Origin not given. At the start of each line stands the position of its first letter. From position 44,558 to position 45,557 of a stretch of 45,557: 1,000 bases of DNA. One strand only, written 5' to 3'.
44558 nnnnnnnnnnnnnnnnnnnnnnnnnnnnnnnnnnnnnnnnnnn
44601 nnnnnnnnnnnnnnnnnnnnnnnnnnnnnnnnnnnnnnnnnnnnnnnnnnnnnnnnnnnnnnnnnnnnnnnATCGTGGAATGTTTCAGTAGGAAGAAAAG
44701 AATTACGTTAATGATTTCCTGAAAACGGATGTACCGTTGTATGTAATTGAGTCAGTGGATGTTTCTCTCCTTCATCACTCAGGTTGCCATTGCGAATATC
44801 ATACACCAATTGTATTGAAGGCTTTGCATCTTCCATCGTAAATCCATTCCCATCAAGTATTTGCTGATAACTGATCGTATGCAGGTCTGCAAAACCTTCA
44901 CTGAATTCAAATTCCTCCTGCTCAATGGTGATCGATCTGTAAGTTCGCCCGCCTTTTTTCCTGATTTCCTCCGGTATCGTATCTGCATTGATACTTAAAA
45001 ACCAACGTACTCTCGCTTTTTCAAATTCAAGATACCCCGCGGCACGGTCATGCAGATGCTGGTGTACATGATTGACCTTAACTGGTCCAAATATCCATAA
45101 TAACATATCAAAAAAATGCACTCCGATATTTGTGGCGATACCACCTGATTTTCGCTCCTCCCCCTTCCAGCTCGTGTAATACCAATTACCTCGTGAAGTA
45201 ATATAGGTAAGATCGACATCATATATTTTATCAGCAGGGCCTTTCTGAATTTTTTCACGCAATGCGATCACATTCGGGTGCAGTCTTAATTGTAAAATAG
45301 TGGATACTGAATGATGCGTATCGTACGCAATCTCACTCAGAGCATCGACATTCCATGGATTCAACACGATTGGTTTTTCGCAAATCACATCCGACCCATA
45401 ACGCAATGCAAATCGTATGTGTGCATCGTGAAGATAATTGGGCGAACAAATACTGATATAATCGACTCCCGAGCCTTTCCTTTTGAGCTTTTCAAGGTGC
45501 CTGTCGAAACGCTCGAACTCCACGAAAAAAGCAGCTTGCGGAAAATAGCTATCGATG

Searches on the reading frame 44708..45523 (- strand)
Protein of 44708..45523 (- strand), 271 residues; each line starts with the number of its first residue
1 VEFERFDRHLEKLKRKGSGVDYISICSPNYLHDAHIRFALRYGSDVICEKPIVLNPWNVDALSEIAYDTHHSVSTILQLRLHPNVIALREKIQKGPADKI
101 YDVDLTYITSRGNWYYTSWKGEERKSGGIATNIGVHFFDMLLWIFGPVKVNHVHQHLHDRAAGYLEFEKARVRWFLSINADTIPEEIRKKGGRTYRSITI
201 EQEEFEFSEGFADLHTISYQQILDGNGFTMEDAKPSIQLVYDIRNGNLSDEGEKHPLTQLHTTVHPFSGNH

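Call 4: search_protein_families(library=pfam, proteins=[window:44708-45523:-], max_evalue=0.01)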
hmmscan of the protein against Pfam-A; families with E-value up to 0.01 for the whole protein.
window:44708-45523:- (271 aa): 3 families
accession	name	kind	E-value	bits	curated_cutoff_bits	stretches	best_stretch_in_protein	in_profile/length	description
PF02894.22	GFO_IDH_MocA_C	-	7e-16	59.1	22.9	1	90-176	2-100/218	Oxidoreductase family, C-terminal alpha/beta domain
PF01408.29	GFO_IDH_MocA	-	2.3e-11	44.9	24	1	10-73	54-116/120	Oxidoreductase family, NAD-binding Rossmann fold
PF22725.1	GFO_IDH_MocA_C3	-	5.7e-09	36.5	27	1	87-156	3-73/124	GFO/IDH/MocA C-terminal domain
